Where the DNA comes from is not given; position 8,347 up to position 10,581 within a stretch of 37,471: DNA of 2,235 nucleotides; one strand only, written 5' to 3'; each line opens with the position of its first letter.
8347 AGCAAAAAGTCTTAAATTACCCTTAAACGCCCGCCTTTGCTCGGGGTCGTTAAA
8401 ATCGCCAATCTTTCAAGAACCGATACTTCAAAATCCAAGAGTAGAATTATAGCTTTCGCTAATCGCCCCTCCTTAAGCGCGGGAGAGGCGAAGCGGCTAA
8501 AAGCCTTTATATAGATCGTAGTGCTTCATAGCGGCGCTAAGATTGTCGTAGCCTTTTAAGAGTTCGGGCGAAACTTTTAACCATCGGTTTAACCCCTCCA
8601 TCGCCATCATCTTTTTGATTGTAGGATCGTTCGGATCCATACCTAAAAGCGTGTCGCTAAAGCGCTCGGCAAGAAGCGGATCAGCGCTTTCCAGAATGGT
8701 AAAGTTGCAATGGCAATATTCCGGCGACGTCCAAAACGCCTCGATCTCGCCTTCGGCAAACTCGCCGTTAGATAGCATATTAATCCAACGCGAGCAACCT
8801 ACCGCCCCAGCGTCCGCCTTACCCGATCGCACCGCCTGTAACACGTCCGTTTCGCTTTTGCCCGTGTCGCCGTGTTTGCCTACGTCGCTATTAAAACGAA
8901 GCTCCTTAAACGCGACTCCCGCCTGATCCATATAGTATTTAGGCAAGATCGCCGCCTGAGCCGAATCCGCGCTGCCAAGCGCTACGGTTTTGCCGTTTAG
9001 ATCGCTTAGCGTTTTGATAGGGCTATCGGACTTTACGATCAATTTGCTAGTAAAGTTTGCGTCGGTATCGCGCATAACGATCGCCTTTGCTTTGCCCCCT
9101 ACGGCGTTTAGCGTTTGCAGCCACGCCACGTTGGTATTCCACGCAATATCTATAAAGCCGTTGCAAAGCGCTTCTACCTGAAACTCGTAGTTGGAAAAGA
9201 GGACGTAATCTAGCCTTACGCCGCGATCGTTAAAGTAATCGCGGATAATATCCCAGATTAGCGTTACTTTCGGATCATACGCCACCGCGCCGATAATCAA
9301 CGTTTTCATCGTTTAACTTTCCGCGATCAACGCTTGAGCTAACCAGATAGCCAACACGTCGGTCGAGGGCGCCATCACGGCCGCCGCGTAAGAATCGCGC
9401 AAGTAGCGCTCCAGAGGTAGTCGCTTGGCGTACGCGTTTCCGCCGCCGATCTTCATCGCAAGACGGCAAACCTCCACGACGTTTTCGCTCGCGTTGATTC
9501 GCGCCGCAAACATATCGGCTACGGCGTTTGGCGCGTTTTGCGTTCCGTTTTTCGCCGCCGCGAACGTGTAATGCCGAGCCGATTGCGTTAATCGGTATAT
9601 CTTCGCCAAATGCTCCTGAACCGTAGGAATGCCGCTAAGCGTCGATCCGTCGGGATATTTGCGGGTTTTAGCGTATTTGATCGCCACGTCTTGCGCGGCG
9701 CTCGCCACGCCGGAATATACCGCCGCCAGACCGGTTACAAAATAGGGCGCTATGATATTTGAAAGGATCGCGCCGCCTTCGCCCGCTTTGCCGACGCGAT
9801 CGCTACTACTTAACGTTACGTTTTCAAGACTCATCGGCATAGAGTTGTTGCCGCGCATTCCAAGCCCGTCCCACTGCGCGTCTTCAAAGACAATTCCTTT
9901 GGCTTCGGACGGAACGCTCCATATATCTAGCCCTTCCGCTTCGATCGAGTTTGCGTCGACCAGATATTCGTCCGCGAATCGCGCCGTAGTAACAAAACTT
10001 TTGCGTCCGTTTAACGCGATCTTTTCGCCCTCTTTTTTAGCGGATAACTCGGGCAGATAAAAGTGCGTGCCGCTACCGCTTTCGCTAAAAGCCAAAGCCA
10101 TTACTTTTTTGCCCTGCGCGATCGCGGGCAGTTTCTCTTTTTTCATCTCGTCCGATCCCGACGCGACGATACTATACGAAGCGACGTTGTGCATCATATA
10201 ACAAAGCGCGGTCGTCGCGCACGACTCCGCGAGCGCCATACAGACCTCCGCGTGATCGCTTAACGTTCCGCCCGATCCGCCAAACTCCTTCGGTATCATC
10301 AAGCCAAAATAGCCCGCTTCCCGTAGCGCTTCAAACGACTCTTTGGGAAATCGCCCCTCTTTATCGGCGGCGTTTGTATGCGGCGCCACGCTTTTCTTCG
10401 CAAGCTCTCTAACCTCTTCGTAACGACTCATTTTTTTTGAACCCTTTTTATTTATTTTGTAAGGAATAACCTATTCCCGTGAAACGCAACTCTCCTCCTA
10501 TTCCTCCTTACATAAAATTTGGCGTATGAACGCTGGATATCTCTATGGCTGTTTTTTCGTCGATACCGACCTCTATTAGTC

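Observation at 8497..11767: Uncharacterised three-gene operon: TusA-like/diiron fusion, ACAD-fold flavoprotein without catalytic Glu, and a cytoplasmic PBP-fold protein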

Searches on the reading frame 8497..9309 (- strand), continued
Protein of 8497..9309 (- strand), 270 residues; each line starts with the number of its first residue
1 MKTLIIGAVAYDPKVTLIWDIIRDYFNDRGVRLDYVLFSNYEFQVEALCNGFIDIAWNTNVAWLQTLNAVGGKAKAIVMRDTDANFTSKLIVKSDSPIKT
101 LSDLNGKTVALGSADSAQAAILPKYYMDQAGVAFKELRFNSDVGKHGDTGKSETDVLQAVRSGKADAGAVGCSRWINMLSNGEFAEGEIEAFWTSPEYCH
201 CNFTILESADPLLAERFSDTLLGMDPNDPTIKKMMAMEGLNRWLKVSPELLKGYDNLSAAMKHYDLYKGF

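Call 52: search_solved_structures(query=A3, max_evalue=10, show_alignments=0)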
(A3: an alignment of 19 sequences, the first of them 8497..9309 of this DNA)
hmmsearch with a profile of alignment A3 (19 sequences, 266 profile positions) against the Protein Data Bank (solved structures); distinct sequences matched with E-value up to 10: 40.
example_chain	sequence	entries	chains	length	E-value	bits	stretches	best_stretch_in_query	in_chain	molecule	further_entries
7s6g_A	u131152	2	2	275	3.2e-29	105.3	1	28-258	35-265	Phosphonate ABC type transporter/ substrate binding component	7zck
5lq5_A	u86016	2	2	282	9.1e-25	90.7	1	23-259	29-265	Putative phosphonate binding protein for ABC transporter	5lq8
5jvb_A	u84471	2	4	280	7.5e-16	61.5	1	24-228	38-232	Phosphonate ABC transporter, periplasmic phosphonate-binding protein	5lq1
5o2j_A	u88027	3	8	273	1e-14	57.8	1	21-227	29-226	Probable phosphite transport system-binding protein PtxB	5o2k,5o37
5lv1_A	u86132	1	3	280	1.6e-13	53.9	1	15-229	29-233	PtxB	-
6ght_A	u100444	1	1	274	2.5e-08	36.8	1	46-260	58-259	Probable phosphite transport system-binding protein HtxB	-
9lf9_A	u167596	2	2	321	4.5e-08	36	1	16-239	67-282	Phosphonate ABC transporter, periplasmic phosphonate-binding protein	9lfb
6ghq_A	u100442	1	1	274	4.8e-08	35.9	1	46-260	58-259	Probable phosphite transport system-binding protein HtxB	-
5ub3_A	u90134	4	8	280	6.4e-08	35.5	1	42-248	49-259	Phosphate-binding protein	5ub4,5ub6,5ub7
5me4_A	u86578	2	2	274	8.2e-08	35.1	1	46-260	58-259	Probable phosphite transport system-binding protein HtxB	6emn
6esk_A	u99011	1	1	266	8.4e-07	31.8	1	19-263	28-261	Putative periplasmic phosphite-binding-like protein (Pbl) PtxB-like protein designated Aio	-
6esv_A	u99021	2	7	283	1.1e-06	31.5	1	19-263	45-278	Putative periplasmic phosphite-binding-like protein (Pbl) PtxB-like protein designated Aio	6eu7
3n5l_A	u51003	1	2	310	1.2e-06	31.3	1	16-136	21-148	Binding protein component of ABC phosphonate transporter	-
8ed5_A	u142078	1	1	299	1.4e-06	31.1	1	19-263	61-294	Putative periplasmic phosphite-binding-like protein (Pbl) PtxB-like protein designated Aio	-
3s4u_A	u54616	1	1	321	1.4e-06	31.1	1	21-132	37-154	PhnD, subunit of alkylphosphonate ABC transporter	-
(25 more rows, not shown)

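Call 70: search_protein_families(library=padloc, proteins=[window:8497-9309:-], max_evalue=0.01)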
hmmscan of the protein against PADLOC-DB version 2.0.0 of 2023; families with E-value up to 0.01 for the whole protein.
window:8497-9309:- (270 aa): 0 families

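Call 77: predict_structure(alignment_id=A4)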
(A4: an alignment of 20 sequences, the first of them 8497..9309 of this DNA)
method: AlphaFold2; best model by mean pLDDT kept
length: 270 residues; sequences in the alignment: 20
mean_pLDDT: 92.9   pTM: 0.88
mean pLDDT of the five models: 92.9, 92.6, 91.8, 91.7, 91.6
residues with pLDDT >= 90: 232; 70-90: 28; 50-70: 10; < 50: 0
segments of 3 or more residues with pLDDT < 50: none
pLDDT, mean of each block of 10 residues (from residue 1): 91 89 95 94 93 95 94 95 93 98 98 91 97 96 64 94 98 91 94 96 95 94 95 91 94 96 87
secondary structure, 60 per line:
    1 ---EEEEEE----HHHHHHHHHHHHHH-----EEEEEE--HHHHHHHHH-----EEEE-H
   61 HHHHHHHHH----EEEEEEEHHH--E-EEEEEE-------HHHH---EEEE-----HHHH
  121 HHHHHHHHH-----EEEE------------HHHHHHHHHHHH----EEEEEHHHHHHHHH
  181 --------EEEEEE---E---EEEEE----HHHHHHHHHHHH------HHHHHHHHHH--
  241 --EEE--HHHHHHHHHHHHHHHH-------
elements in order: E4-9 H14-27 E33-38 H41-49 E55-58 H60-69 E74-80 E88-93 H101-104 E108-111 H117-129 E135-138 H151-162 E167-171 H172-180 E189-194 E202-206 H211-222 H229-238 E243-245 H248-263

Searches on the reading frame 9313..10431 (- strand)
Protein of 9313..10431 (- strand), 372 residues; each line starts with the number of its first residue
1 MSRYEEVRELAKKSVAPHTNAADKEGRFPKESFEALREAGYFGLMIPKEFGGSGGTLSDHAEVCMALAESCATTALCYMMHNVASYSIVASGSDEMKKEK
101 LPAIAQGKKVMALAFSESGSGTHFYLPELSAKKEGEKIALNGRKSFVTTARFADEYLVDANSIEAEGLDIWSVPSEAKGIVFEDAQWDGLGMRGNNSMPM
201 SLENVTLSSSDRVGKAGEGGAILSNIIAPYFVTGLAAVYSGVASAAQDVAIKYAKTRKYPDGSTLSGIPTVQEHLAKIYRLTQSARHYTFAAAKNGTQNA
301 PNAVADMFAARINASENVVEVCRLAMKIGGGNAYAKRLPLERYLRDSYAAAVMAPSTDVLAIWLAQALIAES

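Call 3: search_protein_families(library=pfam, proteins=[window:9313-10431:-], max_evalue=0.1)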
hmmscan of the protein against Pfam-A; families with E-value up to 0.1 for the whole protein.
window:9313-10431:- (372 aa): 5 families
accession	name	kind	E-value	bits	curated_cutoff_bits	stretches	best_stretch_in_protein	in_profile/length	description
PF02771.21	Acyl-CoA_dh_N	-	1.3e-24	87.1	22.9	1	5-108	9-113/113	Acyl-CoA dehydrogenase, N-terminal domain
PF00441.29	Acyl-CoA_dh_1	-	5.2e-16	59.6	22.4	1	235-367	18-148/150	Acyl-CoA dehydrogenase, C-terminal domain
PF02770.24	Acyl-CoA_dh_M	-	2.7e-13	50.4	33.3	1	112-205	1-97/97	Acyl-CoA dehydrogenase, middle domain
PF08028.16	Acyl-CoA_dh_2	-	9.5e-11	42.6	22.7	1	234-351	2-127/134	Acyl-CoA dehydrogenase, C-terminal domain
PF03241.18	HpaB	-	0.028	14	25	1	266-332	43-113/202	4-hydroxyphenylacetate 3-hydroxylase C terminal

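Call 4: search_protein_families(library=ncbifam, proteins=[window:9313-10431:-], max_evalue=0.1)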
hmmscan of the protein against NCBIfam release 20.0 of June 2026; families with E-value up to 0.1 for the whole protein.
window:9313-10431:- (372 aa): 25 families
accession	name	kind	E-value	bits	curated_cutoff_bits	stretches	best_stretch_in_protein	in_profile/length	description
NF049984.1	Rv1679_FadE16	equivalog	3.1e-81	273.5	600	1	16-367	13-364/371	Rv1679 family acyl-CoA dehydrogenase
NF042972.1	AcrlCoAredClosAcrC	equivalog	3.9e-50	170.6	640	1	6-367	15-375/378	acryloyl-CoA reductase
NF042439.1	SulpropCoADesulf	equivalog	1.5e-40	139.2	600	1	6-368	3-370/379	3-sulfinopropanoyl-CoA desulfinase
NF043006.1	CyhCrbnylCoADH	equivalog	6.3e-35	120.9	650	1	6-365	14-372/380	cyclohexane-1-carbonyl-CoA dehydrogenase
NF045552.1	GlutCoADH_Des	equivalog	5.2e-34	118.1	470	1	5-362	14-373/387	glutaryl-CoA dehydrogenase Acd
NF008997.0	PRK12341.1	equivalog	7.2e-34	117.4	537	1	7-366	16-373/382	acyl-CoA dehydrogenase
NF053553.1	prodigi_MBC_PigA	equivalog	5.2e-31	108.1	500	1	3-360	12-371/381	prodigiosin MBC biosynthesis dehydrogenase PigA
NF045652.1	ProlPCPDhRedW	equivalog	5.6e-31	107.7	650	1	5-365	9-370/376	L-prolyl-[peptidyl-carrier protein] dehydrogenase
NF058590.1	AcCoDHFadEBacil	equivalog_domain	1.2e-26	93.4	600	1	7-347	32-389/586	acyl-CoA dehydrogenase FadE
TIGR04022.1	sulfur_SfnB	equivalog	2.5e-24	85.9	430.9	1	8-347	15-359/391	SfnB family sulfur acquisition oxidoreductase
NF002885.1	PRK03354.1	equivalog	1.2e-22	80.5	540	1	19-354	29-359/378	crotonobetainyl-CoA dehydrogenase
NF052270.1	Staph_DH_FadE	equivalog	1.6e-16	60.1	600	1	5-368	30-393/400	acyl-CoA dehydrogenase FadE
TIGR03207.1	cyc_hxne_CoA_dh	equivalog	2.2e-16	59.6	575.35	1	5-349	10-352/372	cyclohexanecarboxyl-CoA dehydrogenase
NF043015.1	DibenthMonoxDszC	equivalog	1.2e-15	57.2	850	1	8-269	23-288/415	dibenzothiophene monooxygenase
TIGR03203.1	pimD_small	equivalog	1.3e-15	57.4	652.7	1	23-335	33-343/378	pimeloyl-CoA dehydrogenase small subunit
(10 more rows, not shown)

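Call 7: search_solved_structures(query=window:9313-10431:-, max_evalue=1e-20, show_alignments=2)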
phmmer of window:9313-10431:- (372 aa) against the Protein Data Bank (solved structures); distinct sequences matched with E-value up to 1e-20: 41.
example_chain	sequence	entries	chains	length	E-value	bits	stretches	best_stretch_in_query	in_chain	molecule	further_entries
5ol2_C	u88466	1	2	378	7.3e-41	143.8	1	10-359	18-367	Acyl-CoA dehydrogenase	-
8i4p_A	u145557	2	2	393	2.1e-39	139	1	5-369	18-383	Acyl-CoA dehydrogenase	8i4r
7w0j_A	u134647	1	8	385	2.1e-39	139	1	5-369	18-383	Acyl-CoA dehydrogenase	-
4o5m_A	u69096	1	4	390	1.1e-35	126.8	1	5-369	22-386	Isovaleryl-CoA dehydrogenase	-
3pfd_A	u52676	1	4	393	1.4e-34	123.1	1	5-369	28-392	Acyl-CoA dehydrogenase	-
6fah_C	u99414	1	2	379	1.9e-34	122.7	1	8-357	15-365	Caffeyl-CoA reductase-Etf complex subunit CarC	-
1jqi_A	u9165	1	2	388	2.5e-34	122.3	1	6-365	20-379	short chain acyl-CoA dehydrogenase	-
4m9a_A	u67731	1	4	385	5.4e-34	121.2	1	8-365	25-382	Acyl-CoA dehydrogenase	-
9w60_A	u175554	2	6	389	2.3e-33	119.1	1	7-368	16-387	Butyryl CoA dehydrogenase apo protein | Butyryl CoA Dehydrogenase with FAD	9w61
7y0a_A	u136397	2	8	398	2.6e-33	118.9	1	6-365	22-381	Short-chain specific acyl-CoA dehydrogenase, mitochondrial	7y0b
8sgs_A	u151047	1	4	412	3e-33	118.7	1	6-365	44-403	Short-chain specific acyl-CoA dehydrogenase, mitochondrial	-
2vig_A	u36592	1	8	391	1.5e-32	116.4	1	6-365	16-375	SHORT-CHAIN SPECIFIC ACYL-COA DEHYDROGENASE,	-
4kto_A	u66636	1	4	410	4.6e-32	114.8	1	6-371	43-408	isovaleryl-CoA dehydrogenase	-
5lnx_A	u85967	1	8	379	8.1e-32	114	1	6-365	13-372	Acyl-CoA dehydrogenase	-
3nf4_A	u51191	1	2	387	8.2e-32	114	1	5-365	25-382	acyl-CoA dehydrogenase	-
3mxl_A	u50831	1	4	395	4.4e-21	78.7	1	21-362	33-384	Nitrososynthase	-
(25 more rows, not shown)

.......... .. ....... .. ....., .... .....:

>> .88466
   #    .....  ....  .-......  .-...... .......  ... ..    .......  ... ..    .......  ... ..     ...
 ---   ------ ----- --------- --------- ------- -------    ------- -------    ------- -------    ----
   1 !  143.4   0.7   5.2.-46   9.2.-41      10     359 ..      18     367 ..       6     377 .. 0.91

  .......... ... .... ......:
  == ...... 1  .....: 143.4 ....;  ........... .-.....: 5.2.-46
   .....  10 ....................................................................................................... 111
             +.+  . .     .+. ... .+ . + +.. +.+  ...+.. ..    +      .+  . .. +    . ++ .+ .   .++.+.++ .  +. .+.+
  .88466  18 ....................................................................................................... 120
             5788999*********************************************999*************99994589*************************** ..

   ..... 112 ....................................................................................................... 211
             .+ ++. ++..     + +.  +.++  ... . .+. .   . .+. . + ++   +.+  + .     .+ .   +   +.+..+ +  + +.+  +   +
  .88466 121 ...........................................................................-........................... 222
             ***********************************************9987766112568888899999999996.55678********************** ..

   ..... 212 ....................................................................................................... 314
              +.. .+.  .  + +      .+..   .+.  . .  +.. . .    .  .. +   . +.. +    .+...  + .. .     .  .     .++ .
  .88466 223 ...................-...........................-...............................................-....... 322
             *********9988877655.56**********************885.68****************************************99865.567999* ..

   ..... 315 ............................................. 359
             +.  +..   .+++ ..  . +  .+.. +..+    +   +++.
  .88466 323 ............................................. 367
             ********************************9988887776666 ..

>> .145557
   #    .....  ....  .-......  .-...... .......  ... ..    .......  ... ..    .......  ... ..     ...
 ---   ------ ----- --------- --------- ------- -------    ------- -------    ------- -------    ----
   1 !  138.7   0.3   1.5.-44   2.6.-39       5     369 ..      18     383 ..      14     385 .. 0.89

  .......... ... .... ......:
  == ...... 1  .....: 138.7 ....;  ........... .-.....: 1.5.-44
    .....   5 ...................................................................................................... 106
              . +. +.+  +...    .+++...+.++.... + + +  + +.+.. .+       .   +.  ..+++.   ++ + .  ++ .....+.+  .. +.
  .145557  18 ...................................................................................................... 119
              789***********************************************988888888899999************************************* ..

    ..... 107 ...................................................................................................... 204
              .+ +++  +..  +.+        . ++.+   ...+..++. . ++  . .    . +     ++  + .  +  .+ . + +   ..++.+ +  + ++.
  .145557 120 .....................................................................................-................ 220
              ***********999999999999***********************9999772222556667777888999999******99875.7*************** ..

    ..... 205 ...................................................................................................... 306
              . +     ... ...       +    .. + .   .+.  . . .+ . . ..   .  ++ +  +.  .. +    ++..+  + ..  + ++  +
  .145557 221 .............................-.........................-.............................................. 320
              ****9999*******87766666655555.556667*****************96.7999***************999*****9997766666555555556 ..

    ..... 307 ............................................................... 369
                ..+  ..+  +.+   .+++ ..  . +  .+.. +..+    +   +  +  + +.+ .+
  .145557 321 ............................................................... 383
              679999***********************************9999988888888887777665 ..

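Call 70: search_protein_families(library=padloc, proteins=[window:9313-10431:-], max_evalue=0.01)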
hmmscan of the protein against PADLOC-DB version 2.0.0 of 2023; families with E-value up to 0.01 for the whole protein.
window:9313-10431:- (372 aa): 0 families
